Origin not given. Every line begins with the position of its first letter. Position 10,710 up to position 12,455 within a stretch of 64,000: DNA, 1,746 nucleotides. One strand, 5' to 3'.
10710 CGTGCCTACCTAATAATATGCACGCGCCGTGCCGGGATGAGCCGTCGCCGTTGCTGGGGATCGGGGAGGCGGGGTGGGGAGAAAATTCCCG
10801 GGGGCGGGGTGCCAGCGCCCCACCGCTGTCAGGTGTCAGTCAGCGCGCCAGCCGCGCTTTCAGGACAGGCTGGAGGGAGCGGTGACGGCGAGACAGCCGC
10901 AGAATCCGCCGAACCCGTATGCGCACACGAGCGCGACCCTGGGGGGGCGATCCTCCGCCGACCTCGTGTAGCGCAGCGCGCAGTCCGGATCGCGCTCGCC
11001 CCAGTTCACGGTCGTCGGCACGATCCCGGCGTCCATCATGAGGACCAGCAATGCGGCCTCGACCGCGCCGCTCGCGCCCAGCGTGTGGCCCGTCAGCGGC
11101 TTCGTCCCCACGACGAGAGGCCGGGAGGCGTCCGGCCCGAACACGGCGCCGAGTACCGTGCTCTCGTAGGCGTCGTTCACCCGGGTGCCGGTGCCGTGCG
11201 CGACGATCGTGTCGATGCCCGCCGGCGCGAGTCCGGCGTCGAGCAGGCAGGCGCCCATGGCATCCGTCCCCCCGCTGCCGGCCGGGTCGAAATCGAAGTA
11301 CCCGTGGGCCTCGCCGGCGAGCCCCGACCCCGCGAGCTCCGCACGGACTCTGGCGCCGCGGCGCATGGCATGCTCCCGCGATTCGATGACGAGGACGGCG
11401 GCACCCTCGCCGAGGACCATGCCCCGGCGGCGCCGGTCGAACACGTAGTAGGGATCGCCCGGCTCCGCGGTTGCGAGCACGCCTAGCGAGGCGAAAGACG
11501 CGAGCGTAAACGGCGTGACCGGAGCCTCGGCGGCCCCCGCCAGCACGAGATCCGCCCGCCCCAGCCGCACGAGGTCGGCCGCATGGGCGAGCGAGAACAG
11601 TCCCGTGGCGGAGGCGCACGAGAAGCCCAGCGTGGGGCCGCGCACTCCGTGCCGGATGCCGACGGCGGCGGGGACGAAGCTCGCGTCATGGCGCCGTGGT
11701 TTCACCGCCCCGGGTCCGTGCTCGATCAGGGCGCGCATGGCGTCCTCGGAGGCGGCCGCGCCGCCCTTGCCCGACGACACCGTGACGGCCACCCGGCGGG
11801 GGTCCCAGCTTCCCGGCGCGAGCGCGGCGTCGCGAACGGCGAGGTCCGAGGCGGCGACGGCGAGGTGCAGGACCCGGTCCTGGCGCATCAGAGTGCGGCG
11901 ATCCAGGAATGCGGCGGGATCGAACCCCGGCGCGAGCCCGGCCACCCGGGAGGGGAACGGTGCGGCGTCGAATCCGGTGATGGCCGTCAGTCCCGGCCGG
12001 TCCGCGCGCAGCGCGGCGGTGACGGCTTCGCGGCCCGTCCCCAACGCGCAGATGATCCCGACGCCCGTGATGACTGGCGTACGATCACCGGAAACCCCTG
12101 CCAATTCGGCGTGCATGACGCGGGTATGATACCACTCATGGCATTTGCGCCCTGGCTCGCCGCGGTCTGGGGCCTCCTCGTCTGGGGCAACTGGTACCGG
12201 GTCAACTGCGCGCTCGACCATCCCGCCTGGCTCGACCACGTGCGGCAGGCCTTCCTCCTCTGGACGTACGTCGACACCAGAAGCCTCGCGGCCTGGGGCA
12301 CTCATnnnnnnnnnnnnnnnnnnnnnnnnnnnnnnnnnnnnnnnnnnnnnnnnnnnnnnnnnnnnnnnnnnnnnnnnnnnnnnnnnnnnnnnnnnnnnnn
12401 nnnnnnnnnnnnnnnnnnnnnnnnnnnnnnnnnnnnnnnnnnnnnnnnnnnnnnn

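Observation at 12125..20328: Operon-like pair: TPR membrane protein (GT-C-like) followed 16 bp later by a 1892-aa SBBP/DUF11 protein carrying a T9SS-type C-terminal domain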

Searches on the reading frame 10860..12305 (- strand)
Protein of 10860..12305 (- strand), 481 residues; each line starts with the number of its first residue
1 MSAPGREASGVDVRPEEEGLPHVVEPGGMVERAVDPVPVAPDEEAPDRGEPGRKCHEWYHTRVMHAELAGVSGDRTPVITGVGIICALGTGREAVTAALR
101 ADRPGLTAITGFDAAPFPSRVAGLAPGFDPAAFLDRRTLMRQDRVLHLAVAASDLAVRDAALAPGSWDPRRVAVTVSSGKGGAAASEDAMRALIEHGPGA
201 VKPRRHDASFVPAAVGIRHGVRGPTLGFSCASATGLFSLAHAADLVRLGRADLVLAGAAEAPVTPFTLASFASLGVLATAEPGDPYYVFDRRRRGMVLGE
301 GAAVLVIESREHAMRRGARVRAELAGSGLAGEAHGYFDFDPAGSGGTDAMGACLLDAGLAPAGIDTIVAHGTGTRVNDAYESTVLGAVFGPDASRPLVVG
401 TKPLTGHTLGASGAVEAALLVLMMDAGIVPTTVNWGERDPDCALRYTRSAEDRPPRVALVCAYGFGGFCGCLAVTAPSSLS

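Call 10: search_protein_families(library=pfam, proteins=[window:10860-12305:-], max_evalue=0.001)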
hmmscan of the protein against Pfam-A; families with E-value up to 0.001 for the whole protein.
window:10860-12305:- (481 aa): 2 families
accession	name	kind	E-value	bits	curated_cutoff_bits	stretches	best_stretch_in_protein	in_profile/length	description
PF00109.32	ketoacyl-synt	-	4.7e-32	112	20.8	1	78-313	5-252/252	Beta-ketoacyl synthase, N-terminal domain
PF02801.28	Ketoacyl-synt_C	-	1.1e-24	87.1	20.8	1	322-434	2-117/119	Beta-ketoacyl synthase, C-terminal domain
